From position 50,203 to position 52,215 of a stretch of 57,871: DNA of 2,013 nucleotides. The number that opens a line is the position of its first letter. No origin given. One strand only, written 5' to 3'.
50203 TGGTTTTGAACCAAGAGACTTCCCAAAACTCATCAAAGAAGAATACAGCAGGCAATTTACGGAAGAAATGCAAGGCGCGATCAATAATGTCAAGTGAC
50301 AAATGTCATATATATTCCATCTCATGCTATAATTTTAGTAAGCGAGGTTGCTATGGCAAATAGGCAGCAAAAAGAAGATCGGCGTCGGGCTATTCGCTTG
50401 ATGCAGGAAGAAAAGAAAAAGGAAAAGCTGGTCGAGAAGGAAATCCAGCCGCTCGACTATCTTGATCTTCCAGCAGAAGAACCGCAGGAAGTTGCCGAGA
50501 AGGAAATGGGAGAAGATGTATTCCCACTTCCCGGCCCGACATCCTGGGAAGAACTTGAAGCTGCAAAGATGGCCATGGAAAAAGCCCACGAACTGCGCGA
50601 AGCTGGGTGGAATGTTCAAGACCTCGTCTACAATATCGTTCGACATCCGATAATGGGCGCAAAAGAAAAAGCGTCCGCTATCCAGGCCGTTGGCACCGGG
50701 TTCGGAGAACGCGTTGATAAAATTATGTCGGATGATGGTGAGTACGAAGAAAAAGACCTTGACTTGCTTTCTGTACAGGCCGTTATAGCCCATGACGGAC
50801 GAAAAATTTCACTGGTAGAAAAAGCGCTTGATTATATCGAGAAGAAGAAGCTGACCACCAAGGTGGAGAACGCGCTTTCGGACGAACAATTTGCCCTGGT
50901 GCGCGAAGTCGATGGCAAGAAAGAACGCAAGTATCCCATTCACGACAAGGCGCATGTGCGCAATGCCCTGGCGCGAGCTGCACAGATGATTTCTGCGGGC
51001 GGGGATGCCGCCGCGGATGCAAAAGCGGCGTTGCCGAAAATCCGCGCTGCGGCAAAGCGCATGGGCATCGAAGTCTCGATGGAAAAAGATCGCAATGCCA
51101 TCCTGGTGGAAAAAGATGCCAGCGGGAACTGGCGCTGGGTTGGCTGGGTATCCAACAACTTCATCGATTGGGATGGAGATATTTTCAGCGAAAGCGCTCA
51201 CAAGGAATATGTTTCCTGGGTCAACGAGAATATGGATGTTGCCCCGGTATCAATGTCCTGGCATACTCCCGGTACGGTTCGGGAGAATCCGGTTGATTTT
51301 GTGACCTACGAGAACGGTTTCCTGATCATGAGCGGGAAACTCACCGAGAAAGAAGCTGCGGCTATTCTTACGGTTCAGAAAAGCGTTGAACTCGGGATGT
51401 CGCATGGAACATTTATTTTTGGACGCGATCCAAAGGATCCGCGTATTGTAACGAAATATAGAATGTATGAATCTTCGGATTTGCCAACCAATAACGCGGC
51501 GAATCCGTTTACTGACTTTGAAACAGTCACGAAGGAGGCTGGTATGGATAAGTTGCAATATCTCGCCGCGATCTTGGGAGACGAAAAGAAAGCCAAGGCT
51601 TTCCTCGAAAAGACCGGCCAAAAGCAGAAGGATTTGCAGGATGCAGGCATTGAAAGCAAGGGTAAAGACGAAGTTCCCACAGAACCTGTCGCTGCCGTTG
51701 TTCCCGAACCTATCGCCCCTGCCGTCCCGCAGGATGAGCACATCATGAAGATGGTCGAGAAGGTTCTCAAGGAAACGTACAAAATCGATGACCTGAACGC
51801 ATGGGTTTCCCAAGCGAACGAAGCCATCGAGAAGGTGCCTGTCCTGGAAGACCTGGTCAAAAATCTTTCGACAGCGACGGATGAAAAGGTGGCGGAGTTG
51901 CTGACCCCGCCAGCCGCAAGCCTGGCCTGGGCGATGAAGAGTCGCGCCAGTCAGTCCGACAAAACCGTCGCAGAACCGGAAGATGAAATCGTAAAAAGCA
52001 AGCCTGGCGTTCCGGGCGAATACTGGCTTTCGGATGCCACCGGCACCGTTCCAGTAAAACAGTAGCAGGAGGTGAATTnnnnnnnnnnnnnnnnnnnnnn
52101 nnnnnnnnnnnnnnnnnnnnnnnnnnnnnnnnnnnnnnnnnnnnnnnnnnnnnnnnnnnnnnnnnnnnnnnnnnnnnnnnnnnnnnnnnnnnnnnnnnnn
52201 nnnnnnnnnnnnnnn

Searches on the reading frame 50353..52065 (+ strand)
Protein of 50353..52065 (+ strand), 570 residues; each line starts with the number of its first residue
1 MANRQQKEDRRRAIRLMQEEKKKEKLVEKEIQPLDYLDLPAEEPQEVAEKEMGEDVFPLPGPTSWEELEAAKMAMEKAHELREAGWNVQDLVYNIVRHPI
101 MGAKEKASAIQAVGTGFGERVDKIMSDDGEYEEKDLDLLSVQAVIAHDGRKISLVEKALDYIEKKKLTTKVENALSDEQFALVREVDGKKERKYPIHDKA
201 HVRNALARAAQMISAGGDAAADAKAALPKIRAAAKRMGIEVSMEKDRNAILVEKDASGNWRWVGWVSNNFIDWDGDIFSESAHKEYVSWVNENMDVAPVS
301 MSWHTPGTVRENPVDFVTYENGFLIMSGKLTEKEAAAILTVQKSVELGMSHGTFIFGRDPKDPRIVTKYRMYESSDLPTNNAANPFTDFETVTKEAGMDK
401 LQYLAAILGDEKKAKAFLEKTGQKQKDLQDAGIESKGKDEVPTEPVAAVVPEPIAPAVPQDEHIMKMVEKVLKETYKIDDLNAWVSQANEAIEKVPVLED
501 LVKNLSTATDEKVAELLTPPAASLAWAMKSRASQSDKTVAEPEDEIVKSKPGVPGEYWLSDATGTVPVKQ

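Call 13: search_protein_families(library=phrogs, max_evalue=0.001, proteins=[window:50353-52065:+])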
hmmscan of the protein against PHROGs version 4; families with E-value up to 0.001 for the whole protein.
window:50353-52065:+ (570 aa): 1 family
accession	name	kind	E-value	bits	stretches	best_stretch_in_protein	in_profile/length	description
phrog_16160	-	unknown function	4.9e-11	44.1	1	166-236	3-63/69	-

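Call 15: search_protein_families(library=pfam, max_evalue=0.001, proteins=[window:50353-52065:+])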
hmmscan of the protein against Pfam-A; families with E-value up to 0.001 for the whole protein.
window:50353-52065:+ (570 aa): 1 family
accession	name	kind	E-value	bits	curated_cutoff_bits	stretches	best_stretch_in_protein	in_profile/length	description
PF20223.3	DUF6582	-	8e-09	36.2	27.3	1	189-242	28-81/83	Family of unknown function (DUF6582)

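Call 17: find_related_loci(query=window:50353-52065:+, collection=viral_contigs, flank=10000)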
Query window:50353-52065:+ (570 aa) in viral_contigs; peptide patterns used: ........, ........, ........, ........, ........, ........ (x = any residue, [..] = any of these).
13 stretches matched a pattern; 4 encode a relative of the query (tblastn E <= 1e-3); 4 distinct loci.
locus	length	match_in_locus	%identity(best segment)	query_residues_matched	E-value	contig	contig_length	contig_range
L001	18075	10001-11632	55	23-568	6e-178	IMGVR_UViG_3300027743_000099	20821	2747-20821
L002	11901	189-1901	53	3-570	5e-177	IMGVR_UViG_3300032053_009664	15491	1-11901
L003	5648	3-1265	59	150-570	1e-155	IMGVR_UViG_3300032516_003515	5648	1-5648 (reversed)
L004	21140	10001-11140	52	196-568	6e-113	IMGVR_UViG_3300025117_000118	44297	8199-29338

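Call 33: search_protein_families(library=pfam, alignment_id=A1, max_evalue=0.001)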
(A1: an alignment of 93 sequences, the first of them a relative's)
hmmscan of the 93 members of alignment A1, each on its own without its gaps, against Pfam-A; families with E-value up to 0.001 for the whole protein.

A. member 1, L001:648-839:+ (63 aa): 0 families

B. families by the number of members that match (of 93 scanned): 19 families
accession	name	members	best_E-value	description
PF04466.19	Terminase_3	1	3e-37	Phage terminase large subunit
PF01381.28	HTH_3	1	1e-17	Helix-turn-helix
PF20901.3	Sf6_terminase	1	1.9e-15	Bacteriophage Sf6, terminase small subunit-like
PF12224.13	Amidoligase_2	1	4.8e-15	Putative amidoligase enzyme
PF13560.12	HTH_31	1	3.5e-13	Helix-turn-helix domain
PF17288.8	Terminase_3C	1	3.2e-12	Terminase RNAseH like domain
PF13455.12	MUG113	1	1.8e-10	Meiotically up-regulated gene 113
PF13580.11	SIS_2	1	1.6e-08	SIS domain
PF13443.12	HTH_26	1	1.6e-08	Cro/C1-type HTH DNA-binding domain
PF12844.13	HTH_19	1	2.6e-07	Helix-turn-helix domain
PF12120.14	Arr-ms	1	3e-07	Rifampin ADP-ribosyl transferase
PF01807.25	Zn_ribbon_DnaG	1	3e-07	CHC2 zinc finger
PF18932.5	DUF5681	1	7.9e-07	Family of unknown function (DUF5681)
PF10544.15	T5orf172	1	1.5e-06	T5orf172 domain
PF01527.26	HTH_Tnp_1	1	6.7e-06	Transposase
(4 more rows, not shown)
